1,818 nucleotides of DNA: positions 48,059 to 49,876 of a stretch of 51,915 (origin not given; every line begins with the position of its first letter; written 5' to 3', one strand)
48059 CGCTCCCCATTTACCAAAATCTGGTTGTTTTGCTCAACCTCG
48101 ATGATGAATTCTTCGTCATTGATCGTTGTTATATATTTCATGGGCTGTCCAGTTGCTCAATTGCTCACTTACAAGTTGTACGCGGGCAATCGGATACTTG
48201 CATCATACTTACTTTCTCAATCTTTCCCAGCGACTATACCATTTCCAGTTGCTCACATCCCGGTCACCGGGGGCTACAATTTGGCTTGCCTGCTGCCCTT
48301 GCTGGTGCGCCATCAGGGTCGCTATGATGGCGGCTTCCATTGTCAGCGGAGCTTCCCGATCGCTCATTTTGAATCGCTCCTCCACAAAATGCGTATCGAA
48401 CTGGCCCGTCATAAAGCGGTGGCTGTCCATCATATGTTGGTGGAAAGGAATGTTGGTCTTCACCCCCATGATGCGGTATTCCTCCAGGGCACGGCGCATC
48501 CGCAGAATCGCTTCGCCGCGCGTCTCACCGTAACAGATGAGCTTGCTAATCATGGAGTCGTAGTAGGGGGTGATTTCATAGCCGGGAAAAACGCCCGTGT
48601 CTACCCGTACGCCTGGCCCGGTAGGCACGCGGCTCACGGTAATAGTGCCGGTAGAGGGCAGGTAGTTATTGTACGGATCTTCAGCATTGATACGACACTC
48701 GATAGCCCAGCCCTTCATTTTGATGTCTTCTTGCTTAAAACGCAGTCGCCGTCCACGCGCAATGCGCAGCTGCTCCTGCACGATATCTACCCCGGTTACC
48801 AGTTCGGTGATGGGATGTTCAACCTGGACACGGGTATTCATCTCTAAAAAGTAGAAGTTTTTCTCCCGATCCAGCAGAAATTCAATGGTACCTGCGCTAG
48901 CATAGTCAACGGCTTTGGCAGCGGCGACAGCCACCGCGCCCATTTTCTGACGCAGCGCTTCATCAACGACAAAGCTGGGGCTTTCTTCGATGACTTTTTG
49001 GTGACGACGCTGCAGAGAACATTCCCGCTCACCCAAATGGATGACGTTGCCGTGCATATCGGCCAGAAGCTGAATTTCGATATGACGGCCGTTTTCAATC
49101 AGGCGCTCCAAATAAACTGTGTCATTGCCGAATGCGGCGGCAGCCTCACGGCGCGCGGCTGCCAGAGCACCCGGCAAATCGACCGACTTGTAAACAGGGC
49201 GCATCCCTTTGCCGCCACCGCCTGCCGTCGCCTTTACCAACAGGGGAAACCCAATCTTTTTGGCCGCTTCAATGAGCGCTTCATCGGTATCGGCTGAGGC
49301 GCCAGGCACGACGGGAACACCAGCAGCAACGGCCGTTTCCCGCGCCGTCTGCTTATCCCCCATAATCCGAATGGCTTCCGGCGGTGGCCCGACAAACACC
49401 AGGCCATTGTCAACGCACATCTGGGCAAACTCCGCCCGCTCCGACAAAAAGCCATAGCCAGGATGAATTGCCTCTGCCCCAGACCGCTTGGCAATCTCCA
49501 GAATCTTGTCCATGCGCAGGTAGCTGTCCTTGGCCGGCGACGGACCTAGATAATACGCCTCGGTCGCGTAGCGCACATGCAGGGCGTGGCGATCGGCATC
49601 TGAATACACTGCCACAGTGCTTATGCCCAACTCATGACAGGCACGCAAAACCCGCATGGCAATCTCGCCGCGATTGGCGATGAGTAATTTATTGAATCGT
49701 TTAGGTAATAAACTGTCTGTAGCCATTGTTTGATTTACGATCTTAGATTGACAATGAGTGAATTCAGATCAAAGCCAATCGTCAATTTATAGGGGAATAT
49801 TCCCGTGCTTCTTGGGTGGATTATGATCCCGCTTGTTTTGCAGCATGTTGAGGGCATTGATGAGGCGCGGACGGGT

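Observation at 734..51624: HIP1-like highly iterated palindrome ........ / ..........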

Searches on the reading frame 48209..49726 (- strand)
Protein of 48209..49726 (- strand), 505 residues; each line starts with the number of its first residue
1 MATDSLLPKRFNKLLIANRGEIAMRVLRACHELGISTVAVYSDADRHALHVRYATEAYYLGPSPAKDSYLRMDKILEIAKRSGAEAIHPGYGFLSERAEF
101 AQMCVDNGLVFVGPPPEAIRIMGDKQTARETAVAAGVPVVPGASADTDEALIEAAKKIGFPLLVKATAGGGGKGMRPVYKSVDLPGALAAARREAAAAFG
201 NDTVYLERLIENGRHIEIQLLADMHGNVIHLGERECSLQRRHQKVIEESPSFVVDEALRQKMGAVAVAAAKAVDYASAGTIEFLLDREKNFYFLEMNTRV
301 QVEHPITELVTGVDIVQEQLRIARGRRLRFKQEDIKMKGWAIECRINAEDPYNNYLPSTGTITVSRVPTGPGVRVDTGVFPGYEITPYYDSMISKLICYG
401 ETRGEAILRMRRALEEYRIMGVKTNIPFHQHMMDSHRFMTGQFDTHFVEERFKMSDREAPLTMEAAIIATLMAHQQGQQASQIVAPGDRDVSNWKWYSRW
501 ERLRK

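Call 66: search_protein_families(library=pfam, proteins=[window:48209-49726:-], max_evalue=0.00001)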
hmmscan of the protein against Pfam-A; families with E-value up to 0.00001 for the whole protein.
window:48209-49726:- (505 aa): 5 families
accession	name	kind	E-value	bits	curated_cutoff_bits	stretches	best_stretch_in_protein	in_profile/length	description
PF02786.22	CPSase_L_D2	-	4.4e-73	245.7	19.8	1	124-329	1-209/211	Carbamoyl-phosphate synthase L chain, ATP binding domain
PF00289.28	Biotin_carb_N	-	1.5e-47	161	25.5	1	11-119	2-110/110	Biotin carboxylase, N-terminal domain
PF02785.25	Biotin_carb_C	-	2.6e-41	140.5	32.4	1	343-450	1-108/108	Biotin carboxylase C-terminal domain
PF07478.18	Dala_Dala_lig_C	-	7.8e-10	39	24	1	146-298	23-174/204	D-ala D-ala ligase C-terminus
PF02222.28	ATP-grasp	-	6.6e-08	32.9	27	1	134-300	5-163/179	ATP-grasp domain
